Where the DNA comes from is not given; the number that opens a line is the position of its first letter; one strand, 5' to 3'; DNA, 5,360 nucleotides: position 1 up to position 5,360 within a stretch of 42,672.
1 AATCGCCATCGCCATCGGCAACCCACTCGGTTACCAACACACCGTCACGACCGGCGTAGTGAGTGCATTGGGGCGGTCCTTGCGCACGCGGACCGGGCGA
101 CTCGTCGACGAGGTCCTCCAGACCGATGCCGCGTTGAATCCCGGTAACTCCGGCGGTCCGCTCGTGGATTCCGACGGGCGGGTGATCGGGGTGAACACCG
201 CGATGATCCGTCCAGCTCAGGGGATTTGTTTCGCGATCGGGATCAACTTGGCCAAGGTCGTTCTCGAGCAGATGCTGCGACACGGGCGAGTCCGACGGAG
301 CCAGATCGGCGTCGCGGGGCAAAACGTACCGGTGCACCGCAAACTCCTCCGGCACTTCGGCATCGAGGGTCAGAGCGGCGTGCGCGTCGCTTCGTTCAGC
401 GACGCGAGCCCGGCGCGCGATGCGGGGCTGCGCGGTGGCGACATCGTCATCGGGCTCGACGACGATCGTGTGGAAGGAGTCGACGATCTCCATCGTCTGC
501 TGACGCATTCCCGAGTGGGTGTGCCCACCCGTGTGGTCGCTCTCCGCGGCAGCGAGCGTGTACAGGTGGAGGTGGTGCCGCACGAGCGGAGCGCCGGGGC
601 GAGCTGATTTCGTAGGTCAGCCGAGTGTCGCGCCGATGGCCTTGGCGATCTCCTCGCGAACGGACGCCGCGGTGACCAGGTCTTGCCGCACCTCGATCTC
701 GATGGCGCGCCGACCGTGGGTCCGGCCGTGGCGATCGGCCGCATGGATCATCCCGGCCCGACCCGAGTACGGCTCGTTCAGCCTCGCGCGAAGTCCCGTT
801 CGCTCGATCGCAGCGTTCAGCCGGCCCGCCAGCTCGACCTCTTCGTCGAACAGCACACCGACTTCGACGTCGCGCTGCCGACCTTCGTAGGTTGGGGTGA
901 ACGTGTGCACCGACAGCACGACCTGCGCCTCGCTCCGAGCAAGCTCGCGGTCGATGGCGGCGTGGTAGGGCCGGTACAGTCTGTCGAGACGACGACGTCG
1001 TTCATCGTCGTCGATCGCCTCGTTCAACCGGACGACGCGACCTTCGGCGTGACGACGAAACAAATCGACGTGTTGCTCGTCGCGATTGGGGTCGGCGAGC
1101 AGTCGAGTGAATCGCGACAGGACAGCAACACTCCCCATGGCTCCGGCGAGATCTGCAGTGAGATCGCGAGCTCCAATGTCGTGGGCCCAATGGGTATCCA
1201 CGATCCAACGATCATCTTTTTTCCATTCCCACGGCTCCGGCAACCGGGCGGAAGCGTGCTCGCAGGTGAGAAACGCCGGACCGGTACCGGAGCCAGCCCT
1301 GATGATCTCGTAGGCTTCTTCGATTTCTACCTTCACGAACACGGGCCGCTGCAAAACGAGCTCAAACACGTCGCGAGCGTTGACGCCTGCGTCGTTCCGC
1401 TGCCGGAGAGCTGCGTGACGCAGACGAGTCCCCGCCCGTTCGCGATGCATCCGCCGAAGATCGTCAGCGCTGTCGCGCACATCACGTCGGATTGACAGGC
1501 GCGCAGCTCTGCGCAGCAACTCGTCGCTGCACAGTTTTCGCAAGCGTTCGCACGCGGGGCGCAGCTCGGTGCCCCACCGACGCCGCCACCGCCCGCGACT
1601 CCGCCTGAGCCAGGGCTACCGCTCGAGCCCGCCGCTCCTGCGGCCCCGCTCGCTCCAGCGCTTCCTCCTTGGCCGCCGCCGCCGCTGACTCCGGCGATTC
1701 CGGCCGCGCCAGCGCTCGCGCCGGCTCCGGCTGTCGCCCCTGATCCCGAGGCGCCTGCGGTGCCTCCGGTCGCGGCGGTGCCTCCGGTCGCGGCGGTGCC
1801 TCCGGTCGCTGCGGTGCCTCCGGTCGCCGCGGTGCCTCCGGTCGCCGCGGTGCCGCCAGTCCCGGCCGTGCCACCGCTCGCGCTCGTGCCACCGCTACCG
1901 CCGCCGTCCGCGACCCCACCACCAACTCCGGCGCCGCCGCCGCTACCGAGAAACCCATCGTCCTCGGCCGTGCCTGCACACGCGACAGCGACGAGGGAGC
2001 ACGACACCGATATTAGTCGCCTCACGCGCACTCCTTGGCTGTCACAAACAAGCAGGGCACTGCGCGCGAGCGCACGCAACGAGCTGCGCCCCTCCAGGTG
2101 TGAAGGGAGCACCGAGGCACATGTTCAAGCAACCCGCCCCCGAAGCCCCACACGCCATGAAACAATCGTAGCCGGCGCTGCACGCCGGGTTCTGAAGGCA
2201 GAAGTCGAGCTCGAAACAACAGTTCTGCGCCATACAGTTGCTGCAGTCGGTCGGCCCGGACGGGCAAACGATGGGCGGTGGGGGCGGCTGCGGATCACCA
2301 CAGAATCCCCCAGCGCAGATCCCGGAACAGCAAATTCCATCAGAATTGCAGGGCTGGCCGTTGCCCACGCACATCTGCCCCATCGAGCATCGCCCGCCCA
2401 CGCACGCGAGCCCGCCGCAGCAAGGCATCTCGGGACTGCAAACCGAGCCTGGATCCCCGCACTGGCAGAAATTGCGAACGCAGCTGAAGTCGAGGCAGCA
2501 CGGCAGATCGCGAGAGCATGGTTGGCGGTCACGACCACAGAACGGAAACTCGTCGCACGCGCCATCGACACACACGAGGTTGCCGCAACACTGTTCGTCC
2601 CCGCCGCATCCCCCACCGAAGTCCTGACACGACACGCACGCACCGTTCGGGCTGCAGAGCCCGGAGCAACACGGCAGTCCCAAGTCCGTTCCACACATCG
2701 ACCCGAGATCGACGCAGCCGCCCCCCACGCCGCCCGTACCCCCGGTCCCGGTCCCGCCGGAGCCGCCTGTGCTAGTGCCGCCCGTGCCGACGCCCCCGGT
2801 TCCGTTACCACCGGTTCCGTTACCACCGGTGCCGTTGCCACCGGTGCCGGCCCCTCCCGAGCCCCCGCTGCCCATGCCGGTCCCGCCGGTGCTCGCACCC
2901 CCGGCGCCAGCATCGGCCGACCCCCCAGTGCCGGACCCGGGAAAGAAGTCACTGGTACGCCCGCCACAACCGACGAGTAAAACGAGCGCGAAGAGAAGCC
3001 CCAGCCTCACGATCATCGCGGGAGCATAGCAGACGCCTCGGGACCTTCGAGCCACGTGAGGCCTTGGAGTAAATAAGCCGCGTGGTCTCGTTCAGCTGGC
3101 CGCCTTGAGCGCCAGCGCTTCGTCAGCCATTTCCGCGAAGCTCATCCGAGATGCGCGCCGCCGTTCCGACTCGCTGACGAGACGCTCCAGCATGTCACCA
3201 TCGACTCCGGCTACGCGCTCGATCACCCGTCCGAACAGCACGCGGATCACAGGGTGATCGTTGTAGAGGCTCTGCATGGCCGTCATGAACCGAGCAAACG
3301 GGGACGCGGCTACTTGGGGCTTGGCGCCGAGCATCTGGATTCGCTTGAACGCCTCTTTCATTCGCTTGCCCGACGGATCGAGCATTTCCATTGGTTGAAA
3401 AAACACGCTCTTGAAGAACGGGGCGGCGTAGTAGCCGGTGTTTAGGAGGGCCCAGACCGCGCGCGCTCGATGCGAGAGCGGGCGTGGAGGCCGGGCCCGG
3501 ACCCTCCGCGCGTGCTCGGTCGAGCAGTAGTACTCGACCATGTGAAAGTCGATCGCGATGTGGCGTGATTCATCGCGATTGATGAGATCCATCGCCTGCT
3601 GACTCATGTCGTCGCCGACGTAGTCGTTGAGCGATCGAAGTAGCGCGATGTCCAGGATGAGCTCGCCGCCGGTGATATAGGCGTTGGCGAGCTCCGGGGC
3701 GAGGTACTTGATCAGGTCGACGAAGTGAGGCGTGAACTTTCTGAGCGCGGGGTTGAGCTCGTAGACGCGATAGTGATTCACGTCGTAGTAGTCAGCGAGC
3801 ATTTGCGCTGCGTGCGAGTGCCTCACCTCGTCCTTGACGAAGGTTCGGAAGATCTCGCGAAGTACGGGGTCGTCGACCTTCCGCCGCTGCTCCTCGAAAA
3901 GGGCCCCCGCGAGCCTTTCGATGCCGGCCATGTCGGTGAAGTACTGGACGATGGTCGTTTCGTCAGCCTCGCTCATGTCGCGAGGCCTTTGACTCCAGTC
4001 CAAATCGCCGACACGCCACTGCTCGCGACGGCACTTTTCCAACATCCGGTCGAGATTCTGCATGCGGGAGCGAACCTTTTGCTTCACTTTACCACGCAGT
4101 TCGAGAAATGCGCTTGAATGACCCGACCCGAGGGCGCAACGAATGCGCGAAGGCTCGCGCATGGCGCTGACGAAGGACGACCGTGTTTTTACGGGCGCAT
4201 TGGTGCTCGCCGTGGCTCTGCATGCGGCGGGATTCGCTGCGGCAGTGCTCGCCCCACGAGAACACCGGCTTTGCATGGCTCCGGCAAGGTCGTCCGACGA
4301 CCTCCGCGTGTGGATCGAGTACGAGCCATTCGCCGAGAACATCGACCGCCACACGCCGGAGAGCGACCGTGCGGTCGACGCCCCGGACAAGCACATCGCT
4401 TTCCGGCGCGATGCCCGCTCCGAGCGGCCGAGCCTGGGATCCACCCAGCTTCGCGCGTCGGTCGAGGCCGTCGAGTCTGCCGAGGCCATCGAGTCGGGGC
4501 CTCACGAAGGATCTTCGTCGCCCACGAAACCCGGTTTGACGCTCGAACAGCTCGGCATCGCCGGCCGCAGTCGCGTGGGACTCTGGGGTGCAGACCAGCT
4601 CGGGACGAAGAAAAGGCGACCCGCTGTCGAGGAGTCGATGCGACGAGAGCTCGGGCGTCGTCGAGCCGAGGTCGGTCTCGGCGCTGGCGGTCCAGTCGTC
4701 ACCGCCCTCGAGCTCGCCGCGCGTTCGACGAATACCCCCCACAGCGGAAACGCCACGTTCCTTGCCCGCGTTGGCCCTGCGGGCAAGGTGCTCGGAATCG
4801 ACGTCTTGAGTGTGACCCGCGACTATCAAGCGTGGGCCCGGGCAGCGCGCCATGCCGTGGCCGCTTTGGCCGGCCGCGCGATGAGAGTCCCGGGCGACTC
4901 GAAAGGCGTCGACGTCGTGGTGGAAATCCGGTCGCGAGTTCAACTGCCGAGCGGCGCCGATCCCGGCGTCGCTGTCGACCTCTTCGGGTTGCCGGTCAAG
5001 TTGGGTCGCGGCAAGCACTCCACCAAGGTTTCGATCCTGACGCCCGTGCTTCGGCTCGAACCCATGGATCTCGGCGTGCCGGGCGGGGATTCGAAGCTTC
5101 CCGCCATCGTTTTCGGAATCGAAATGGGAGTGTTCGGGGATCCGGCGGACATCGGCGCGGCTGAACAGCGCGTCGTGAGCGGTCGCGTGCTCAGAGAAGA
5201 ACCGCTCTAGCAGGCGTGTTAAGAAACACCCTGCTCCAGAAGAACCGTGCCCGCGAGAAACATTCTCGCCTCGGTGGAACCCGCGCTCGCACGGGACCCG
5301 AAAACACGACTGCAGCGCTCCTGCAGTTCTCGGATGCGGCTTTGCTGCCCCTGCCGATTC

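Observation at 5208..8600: Near-identical ~45 bp hairpin-containing motif placed twice, each time starting on a TAG stop codon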

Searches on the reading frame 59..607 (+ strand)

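Call 59: search_protein_families(library=pfam, proteins=[window:59-607:+], max_evalue=0.001)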
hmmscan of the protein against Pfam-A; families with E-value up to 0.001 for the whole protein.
window:59-607:+ (182 aa): 4 families
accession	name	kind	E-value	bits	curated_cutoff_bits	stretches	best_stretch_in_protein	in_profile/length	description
PF13180.12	PDZ_2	-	5.2e-11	43.1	27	1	99-172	12-78/80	PDZ domain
PF13365.12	Trypsin_2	-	6.3e-09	37.1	27.6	1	10-45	109-144/144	Trypsin-like peptidase domain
PF00089.32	Trypsin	-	2.5e-07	31.2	20.6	1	13-62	158-213/220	Trypsin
PF17820.7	PDZ_6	-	1.9e-05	24.8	27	1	112-153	4-44/54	PDZ domain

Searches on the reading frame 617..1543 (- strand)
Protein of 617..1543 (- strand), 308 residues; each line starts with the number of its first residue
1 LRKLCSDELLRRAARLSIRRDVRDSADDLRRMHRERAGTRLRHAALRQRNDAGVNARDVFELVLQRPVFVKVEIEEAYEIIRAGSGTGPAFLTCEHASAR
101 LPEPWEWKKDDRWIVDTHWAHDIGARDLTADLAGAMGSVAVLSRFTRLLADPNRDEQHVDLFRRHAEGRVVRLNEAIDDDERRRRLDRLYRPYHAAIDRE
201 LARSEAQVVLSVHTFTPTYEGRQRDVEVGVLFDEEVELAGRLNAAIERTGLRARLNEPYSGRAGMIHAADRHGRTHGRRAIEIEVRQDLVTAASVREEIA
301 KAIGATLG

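Call 59: search_protein_families(library=pfam, proteins=[window:617-1543:-], max_evalue=0.001)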
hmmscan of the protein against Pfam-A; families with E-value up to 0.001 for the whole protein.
window:617-1543:- (308 aa): 1 family
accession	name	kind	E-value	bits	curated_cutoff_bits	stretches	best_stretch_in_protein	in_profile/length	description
PF05013.17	FGase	-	5.5e-32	112.1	28.9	1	89-289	2-217/219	N-formylglutamate amidohydrolase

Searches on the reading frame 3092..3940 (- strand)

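Call 16: search_protein_families(library=pfam, proteins=[window:3092-3940:-], max_evalue=0.01)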
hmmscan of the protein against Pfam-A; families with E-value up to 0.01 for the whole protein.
window:3092-3940:- (282 aa): 2 families
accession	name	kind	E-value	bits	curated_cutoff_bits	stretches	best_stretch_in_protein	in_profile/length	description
PF11583.14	AurF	-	6e-05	22.8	29.6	1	33-136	109-208/282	P-aminobenzoate N-oxygenase AurF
PF10118.14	Metal_hydrol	-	0.00044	20.4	33.2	1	7-94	38-122/247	Predicted metal-dependent hydrolase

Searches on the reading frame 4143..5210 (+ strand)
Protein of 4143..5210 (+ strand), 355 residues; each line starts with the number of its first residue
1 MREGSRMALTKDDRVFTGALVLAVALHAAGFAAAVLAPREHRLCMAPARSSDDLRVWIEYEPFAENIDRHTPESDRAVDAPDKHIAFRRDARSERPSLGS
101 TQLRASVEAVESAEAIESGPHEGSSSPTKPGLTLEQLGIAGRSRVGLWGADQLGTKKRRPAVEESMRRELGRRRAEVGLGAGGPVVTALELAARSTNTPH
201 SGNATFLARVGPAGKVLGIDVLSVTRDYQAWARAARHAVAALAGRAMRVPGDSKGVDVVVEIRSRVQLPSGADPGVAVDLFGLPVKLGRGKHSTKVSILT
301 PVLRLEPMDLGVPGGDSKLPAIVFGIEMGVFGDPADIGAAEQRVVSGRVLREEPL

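Call 16: search_protein_families(library=pfam, proteins=[window:4143-5210:+], max_evalue=0.01)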
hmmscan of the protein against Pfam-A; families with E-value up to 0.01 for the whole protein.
window:4143-5210:+ (355 aa): 0 families
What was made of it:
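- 4143..5210 (+): Gene upstream of copy 1. It encodes a 355-aa membrane-anchored protein with no Pfam family. Its TAG stop (5208-5210) is the first three bases of the unit. Call 16 (no Pfam hit).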

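Call 38: find_homologous_proteins(query=window:4143-5210:+, max_evalue=0.00001)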
Query window:4143-5210:+ (355 aa): 7 proteins with E <= 0.00001 among 8000 candidates.
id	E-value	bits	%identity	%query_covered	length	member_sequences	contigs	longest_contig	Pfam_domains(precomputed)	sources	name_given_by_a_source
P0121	1.9e-224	762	100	100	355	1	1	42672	-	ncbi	-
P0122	2.0e-58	216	50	72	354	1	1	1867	-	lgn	-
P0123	2.3e-30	124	37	63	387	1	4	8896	-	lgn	-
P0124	1.1e-28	119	37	65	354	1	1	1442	-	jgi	jgi:hypothetical protein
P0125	5.0e-28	116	34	63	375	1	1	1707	-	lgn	-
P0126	9.5e-25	106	39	63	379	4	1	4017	-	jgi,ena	-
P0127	5.9e-24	103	33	65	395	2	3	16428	-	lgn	-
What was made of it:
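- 4143..5210 (+): Call 38 (identical 355-aa database protein plus 6 homologues).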

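Call 39: find_encoding_contigs(protein=P0122, flank=6000, max_places=2)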
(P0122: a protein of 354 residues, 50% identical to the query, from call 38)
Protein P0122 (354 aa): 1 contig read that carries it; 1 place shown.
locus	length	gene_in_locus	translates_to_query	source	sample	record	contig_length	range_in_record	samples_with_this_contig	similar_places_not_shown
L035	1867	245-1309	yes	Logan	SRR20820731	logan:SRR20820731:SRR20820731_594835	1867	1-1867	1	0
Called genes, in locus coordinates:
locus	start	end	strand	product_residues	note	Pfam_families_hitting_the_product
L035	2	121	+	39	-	?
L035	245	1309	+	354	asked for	-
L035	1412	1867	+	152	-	?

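Call 40: find_encoding_contigs(protein=P0123, flank=6000, max_places=3)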
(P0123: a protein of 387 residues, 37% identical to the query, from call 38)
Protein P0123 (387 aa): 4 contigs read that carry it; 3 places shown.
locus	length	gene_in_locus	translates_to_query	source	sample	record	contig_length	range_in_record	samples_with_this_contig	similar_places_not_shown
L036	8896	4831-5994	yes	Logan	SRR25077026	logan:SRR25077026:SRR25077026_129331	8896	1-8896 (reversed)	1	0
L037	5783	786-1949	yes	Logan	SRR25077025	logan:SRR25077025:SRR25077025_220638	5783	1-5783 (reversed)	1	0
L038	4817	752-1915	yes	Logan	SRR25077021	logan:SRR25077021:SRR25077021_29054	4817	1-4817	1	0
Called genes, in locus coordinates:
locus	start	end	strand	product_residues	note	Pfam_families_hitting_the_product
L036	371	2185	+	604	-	-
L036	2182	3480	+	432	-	-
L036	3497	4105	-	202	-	-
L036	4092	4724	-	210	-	-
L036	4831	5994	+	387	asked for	-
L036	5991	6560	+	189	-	PF28549:NDPSase_N (weak), PF00293:NUDIX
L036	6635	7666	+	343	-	PF00126:HTH_1, PF03466:LysR_substrate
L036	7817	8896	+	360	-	?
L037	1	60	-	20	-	?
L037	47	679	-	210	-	-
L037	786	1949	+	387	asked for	-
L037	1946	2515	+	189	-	PF28549:NDPSase_N (weak), PF00293:NUDIX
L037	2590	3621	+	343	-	PF00126:HTH_1, PF03466:LysR_substrate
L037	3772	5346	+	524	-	PF07626:PSD3, PF07637:PSD5, PF07631:PSD4, PF07627:PSCyt3, PF07624:PSD2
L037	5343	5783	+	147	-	?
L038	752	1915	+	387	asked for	-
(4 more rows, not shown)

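Call 41: find_encoding_contigs(protein=P0127, flank=6000, max_places=2)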
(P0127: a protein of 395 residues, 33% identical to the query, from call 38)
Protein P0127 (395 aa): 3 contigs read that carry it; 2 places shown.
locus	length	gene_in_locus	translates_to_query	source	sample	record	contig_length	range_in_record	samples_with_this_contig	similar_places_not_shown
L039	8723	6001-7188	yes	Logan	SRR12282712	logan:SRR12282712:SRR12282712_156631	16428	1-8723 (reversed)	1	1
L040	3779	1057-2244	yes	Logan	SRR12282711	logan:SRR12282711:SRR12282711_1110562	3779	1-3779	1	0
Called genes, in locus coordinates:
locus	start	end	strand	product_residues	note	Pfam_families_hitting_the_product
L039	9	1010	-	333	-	-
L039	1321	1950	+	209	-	PF01243:PNPOx_N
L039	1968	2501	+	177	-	-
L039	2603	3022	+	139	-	-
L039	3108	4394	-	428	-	PF00144:Beta-lactamase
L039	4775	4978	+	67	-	-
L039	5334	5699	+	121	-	PF03795:YCII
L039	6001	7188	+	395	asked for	-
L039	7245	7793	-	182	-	PF00188:CAP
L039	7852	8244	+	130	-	-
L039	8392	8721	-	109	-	?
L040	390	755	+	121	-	PF03795:YCII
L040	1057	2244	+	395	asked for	-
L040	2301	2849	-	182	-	PF00188:CAP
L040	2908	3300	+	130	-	-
